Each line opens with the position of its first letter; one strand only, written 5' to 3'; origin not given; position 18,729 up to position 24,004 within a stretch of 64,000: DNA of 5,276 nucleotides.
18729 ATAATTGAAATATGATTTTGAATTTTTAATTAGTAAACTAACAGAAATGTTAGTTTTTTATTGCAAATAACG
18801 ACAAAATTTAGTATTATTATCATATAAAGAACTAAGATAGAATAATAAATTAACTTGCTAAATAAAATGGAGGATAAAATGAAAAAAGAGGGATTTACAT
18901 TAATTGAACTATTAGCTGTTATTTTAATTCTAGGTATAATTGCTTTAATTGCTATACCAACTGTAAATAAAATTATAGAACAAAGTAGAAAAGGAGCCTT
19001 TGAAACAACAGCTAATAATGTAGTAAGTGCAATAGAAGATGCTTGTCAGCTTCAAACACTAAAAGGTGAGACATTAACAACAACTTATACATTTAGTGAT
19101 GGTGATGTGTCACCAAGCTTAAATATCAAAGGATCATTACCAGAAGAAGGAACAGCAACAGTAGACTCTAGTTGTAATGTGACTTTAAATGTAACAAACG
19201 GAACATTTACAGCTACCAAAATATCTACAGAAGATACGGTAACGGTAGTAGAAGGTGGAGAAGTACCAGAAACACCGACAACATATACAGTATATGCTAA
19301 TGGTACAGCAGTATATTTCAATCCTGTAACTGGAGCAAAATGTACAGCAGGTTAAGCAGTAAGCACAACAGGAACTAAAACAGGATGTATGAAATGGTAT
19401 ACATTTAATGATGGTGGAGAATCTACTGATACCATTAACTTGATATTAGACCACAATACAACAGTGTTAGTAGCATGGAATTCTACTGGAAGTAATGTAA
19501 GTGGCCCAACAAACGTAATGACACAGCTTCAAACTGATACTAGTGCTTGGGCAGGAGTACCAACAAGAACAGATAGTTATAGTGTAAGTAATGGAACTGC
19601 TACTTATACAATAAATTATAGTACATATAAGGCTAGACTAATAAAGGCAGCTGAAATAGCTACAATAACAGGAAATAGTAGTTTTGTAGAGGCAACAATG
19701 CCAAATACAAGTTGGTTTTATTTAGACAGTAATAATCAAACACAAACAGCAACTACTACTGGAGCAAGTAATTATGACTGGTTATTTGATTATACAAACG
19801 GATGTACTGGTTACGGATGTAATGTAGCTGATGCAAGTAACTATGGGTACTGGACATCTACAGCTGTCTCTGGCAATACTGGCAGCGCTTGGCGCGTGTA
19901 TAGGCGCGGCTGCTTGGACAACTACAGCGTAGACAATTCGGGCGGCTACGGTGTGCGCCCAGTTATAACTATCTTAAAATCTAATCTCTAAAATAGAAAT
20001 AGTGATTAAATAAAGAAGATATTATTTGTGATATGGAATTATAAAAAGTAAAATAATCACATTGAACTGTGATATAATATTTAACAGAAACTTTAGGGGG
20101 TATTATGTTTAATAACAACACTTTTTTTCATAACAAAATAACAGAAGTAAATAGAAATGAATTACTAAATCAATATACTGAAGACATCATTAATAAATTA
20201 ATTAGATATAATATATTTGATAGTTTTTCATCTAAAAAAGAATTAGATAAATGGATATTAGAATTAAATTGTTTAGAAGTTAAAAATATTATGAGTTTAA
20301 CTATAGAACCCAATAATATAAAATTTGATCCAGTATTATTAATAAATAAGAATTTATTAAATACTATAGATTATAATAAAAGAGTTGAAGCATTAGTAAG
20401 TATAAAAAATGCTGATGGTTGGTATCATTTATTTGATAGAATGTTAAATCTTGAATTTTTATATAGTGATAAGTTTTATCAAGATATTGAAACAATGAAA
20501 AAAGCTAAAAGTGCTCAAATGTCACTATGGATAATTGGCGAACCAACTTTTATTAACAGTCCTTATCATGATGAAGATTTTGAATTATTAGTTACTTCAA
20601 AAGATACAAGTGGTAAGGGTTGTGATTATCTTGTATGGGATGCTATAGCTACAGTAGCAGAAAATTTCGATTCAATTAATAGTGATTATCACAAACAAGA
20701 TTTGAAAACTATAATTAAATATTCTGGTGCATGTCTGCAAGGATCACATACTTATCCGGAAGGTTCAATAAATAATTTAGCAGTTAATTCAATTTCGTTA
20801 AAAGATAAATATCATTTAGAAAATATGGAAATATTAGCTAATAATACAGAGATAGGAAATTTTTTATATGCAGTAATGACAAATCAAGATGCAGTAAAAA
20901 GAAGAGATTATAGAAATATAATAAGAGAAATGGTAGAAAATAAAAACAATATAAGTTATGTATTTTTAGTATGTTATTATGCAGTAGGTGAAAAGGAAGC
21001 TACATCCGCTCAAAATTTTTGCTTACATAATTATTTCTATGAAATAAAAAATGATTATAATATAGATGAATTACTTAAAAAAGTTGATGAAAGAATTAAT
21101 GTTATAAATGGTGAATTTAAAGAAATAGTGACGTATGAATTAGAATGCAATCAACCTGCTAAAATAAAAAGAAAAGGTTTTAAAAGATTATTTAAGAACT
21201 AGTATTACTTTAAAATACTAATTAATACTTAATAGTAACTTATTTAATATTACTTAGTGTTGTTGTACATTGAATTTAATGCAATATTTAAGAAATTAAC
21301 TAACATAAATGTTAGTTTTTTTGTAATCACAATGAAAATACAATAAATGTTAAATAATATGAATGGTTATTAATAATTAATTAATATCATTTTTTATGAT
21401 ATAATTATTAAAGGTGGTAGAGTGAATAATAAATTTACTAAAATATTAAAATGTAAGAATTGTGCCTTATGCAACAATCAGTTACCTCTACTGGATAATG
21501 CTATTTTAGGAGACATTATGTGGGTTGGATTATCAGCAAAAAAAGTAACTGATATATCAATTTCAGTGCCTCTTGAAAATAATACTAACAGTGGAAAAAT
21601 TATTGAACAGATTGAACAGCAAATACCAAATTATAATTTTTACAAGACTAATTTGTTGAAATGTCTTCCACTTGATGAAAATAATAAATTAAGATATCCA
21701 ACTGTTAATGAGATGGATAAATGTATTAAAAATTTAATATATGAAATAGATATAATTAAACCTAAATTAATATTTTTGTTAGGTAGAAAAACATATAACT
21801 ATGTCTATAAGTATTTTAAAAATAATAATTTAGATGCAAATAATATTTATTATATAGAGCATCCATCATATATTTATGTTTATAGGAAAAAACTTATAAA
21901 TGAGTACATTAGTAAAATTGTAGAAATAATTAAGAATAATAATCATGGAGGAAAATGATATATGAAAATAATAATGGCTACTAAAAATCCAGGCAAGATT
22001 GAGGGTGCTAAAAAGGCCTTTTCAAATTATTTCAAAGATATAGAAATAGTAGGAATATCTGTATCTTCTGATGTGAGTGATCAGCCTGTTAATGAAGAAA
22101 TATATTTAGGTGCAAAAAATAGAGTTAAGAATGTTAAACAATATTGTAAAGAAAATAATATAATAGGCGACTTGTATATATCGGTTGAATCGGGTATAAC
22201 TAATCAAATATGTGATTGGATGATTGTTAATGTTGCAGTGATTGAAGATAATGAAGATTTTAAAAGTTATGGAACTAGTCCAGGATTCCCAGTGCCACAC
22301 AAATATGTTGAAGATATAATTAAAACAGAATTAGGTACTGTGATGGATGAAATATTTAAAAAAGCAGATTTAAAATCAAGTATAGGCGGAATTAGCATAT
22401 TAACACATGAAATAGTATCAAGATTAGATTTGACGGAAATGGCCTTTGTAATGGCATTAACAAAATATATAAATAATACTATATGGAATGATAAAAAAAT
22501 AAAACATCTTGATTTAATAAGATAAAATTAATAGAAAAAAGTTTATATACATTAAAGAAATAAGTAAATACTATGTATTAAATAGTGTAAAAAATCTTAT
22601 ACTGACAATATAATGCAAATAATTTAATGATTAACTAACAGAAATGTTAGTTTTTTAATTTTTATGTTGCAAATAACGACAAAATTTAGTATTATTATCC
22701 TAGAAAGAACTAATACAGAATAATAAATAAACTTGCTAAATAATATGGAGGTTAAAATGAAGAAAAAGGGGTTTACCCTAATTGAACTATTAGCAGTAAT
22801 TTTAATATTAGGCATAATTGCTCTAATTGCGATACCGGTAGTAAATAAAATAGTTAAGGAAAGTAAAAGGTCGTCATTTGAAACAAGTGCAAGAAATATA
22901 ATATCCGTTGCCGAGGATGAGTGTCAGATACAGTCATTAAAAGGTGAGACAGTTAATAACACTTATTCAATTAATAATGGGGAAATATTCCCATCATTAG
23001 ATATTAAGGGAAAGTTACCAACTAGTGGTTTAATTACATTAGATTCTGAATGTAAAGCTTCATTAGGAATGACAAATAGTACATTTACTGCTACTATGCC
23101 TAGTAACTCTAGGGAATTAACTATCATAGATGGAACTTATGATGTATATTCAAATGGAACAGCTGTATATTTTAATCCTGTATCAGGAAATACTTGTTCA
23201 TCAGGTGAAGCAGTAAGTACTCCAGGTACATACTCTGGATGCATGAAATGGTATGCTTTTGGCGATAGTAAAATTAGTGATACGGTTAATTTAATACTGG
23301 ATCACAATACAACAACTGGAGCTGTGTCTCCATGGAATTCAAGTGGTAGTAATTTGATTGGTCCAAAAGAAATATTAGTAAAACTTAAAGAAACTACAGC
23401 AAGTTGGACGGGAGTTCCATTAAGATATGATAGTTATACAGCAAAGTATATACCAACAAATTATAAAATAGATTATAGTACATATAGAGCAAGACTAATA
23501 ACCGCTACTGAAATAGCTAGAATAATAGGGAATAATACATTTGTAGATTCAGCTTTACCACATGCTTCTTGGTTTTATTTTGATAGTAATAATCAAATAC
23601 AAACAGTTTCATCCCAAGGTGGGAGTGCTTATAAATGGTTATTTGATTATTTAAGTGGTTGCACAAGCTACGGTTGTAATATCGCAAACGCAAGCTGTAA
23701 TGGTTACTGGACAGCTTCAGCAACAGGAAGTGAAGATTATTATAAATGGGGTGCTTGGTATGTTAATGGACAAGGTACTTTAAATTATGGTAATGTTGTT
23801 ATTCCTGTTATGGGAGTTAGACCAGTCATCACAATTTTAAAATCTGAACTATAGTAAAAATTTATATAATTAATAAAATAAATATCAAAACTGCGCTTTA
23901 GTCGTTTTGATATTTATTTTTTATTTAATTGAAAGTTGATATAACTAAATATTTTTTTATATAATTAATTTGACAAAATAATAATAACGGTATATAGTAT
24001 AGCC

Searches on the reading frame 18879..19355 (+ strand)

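Call 3: search_protein_families(library=pfam, proteins=[window:18879-19355:+], max_evalue=1)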
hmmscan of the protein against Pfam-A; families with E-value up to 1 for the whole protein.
window:18879-19355:+ (158 aa): 2 families
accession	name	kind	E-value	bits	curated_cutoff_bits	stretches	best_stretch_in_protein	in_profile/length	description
PF07963.17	N_methyl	-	1.4e-06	28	21.2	1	2-26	3-27/27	Prokaryotic N-terminal methylation motif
PF10818.13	SecM_small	-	0.045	15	26.1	1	16-50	8-39/95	secA translation cis-regulator SecM, small type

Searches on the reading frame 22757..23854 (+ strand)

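Call 3: search_protein_families(library=pfam, proteins=[window:22757-23854:+], max_evalue=1)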
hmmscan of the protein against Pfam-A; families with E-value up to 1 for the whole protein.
window:22757-23854:+ (365 aa): 3 families
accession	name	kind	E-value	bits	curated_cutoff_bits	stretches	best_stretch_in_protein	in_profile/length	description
PF07963.17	N_methyl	-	3e-07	30.2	21.2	1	2-26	3-27/27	Prokaryotic N-terminal methylation motif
PF11558.13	HET-s_218-289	-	0.0065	16.9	32.2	1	245-291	11-57/65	Het-s 218-289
PF25621.1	PhiKZ_gp244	-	0.029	14.9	27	1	64-134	33-101/116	Bacteriophage PhiKZ capsid decoration protein gp244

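Call 86: search_protein_families(library=ncbifam, proteins=[window:22757-23851:+], max_evalue=0.01)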
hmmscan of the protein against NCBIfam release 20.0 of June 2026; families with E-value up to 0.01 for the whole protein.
window:22757-23851:+ (365 aa): 10 families
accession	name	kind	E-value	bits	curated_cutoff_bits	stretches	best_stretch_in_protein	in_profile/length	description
TIGR02532.1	IV_pilin_GFxxxE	domain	5.6e-08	32.3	16.3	1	3-26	1-24/24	prepilin-type N-terminal cleavage/methylation domain-containing protein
NF041775.1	typeIV_PilA_Myxo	equivalog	9.2e-07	29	400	1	3-47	10-54/214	type IV pilin protein PilA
NF040999.1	pilin_ComGC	equivalog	9.5e-07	28.9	75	1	3-61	1-55/84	competence type IV pilus major pilin ComGC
NF041013.1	T4P_ComGE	equivalog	1.3e-06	28.4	49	1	2-61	2-61/83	competence type IV pilus minor pilin ComGE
TIGR01710.1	typeII_sec_gspG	equivalog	2.6e-05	24.3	88.85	1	4-44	1-41/134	type II secretion system major pseudopilin GspG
NF007862.0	PRK10574.1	equivalog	0.00016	21.9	138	1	1-34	2-35/145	prepilin peptidase-dependent pilin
TIGR01708.2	typeII_sec_gspH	equivalog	0.00081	19.4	80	1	4-27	2-25/169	type II secretion system minor pseudopilin GspH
NF040982.1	ComGD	equivalog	0.0011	19.4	70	1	3-41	1-39/139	competence type IV pilus minor pilin ComGD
TIGR02523.1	type_IV_pilV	equivalog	0.0027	18.2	52.2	1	4-50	2-48/139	type IV pilus modification protein PilV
TIGR02596.1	TIGR02596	subfamily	0.0045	17.1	70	1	6-43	1-38/196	Verru_Chthon cassette protein D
